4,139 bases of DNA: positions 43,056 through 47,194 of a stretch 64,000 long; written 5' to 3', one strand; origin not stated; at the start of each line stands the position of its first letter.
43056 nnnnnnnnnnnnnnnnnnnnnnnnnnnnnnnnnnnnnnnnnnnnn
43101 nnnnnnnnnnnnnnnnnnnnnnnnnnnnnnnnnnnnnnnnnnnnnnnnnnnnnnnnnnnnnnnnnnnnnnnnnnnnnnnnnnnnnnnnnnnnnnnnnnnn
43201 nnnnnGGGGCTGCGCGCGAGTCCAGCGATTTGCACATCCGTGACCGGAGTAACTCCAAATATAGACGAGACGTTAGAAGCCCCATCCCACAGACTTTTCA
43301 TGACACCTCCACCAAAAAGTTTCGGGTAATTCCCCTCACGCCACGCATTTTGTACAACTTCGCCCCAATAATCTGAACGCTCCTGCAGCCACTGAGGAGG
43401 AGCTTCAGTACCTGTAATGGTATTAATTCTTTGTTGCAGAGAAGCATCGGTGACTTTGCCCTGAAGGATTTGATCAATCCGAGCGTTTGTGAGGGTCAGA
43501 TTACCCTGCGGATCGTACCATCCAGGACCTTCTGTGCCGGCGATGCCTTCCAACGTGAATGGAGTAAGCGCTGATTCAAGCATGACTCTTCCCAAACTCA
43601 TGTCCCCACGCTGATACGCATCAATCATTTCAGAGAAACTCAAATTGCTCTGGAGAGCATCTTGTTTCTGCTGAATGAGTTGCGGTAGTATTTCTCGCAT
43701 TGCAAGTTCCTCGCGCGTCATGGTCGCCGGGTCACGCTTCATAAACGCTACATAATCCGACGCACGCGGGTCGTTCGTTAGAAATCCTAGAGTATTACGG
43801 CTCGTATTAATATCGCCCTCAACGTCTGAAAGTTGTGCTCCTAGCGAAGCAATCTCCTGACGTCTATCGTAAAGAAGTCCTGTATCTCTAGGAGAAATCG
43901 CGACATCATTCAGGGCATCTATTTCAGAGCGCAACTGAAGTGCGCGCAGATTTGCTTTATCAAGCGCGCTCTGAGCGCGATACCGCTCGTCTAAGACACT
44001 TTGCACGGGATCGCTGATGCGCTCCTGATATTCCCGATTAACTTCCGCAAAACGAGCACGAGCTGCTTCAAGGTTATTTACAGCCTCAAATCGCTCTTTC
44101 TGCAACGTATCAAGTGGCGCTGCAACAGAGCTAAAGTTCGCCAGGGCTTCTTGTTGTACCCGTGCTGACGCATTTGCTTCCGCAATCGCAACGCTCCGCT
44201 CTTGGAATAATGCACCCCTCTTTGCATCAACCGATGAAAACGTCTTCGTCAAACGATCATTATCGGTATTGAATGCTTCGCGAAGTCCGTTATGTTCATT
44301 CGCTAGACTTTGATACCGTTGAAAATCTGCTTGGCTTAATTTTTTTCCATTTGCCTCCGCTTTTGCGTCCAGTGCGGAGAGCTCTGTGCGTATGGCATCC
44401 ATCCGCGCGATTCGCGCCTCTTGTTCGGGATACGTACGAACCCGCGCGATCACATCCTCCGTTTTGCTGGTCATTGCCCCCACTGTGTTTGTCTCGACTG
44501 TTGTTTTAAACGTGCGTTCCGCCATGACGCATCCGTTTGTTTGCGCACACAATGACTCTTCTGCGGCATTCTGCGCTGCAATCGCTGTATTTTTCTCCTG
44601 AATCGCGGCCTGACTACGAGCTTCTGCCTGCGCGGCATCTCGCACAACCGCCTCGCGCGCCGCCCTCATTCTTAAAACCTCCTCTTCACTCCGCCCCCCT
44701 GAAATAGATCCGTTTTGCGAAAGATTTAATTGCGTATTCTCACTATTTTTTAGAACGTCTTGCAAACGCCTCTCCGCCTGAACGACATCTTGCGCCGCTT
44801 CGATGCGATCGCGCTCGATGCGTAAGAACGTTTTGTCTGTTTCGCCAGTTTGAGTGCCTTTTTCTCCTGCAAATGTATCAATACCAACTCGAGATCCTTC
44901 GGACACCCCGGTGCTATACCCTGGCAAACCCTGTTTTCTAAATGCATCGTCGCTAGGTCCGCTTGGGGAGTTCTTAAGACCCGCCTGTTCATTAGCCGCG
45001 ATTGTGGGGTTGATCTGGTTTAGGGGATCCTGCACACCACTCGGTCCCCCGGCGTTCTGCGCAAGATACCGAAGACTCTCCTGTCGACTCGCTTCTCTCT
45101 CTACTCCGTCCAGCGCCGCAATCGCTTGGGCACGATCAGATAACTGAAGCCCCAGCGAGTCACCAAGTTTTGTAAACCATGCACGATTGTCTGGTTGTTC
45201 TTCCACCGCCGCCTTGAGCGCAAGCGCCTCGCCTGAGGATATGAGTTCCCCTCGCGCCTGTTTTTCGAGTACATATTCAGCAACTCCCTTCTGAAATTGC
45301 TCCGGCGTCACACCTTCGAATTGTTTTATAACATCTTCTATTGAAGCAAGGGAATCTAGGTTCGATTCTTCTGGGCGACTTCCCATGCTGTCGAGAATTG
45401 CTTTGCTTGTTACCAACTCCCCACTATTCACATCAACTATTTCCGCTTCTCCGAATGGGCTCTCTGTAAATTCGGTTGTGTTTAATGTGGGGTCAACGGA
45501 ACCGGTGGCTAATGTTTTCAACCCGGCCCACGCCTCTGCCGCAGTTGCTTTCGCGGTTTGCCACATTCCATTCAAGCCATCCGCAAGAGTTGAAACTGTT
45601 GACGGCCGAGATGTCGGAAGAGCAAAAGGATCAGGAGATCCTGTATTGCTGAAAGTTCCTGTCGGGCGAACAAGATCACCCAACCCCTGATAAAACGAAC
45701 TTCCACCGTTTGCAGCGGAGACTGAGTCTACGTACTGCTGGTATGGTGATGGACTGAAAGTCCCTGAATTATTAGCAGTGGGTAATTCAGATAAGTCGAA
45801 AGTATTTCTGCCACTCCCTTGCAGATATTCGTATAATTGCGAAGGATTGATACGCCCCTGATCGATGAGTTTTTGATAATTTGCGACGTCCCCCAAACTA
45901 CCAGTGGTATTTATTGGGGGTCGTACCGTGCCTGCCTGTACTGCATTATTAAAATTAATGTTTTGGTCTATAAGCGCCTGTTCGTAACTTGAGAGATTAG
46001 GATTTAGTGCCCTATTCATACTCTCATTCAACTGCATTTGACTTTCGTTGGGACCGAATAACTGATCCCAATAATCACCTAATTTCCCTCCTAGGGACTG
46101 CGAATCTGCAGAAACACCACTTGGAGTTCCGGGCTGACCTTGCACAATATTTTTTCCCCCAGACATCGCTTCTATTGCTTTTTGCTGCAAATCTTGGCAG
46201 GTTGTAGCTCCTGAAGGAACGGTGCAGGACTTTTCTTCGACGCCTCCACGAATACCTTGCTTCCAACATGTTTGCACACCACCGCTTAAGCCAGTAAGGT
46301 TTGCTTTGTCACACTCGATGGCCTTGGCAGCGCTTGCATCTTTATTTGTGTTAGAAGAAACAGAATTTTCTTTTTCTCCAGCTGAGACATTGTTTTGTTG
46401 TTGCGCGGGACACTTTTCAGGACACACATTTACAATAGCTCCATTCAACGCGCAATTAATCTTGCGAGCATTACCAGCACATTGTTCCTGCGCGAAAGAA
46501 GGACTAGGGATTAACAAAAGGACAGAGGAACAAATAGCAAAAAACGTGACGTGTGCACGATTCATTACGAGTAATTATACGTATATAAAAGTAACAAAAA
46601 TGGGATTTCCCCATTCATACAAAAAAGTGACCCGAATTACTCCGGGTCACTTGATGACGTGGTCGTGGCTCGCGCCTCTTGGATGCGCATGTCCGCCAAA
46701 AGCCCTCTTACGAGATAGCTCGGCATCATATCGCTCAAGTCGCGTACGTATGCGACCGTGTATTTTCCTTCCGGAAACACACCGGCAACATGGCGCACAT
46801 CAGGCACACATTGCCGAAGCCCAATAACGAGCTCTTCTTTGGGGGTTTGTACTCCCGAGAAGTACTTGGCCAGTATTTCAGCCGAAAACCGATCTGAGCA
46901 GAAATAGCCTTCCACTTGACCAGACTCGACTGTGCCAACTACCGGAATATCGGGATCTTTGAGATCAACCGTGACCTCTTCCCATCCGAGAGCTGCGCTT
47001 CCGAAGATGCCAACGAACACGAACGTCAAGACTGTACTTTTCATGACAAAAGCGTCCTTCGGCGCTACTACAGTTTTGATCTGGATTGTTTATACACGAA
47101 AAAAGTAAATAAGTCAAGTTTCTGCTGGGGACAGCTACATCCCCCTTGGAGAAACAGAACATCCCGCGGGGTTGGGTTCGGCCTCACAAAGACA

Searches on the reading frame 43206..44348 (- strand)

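Call 63: search_protein_families(library=pfam, proteins=[window:43206-44348:-], max_evalue=1)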
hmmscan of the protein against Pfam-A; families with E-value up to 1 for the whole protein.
window:43206-44348:- (381 aa): 4 families
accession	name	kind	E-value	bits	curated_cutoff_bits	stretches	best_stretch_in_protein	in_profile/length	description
PF14893.12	PNMA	-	0.028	14.3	25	0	287-322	124-159/161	PNMA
PF08202.16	MIS13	-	0.1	12.3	23.5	1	29-132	190-285/300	Mis12-Mtw1 protein family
PF14362.11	DUF4407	-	0.19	11.4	31.3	1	65-184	126-229/297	Domain of unknown function (DUF4407)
PF19844.4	DUF6319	-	0.35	11.5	23.9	1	90-136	58-103/115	Family of unknown function (DUF6319)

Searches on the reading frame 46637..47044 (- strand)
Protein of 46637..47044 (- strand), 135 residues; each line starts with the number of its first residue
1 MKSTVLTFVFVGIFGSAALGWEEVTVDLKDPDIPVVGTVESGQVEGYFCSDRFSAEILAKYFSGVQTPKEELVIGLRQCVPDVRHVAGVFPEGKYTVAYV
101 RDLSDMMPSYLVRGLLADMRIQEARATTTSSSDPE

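Call 7: search_protein_families(library=pfam, proteins=[window:46637-47044:-], max_evalue=0.01)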
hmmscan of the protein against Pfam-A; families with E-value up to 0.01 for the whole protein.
window:46637-47044:- (135 aa): 0 families

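Call 21: search_protein_families(library=ncbifam, proteins=[window:46637-47044:-], max_evalue=1)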
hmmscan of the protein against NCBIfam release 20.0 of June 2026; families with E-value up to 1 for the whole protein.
window:46637-47044:- (135 aa): 0 families
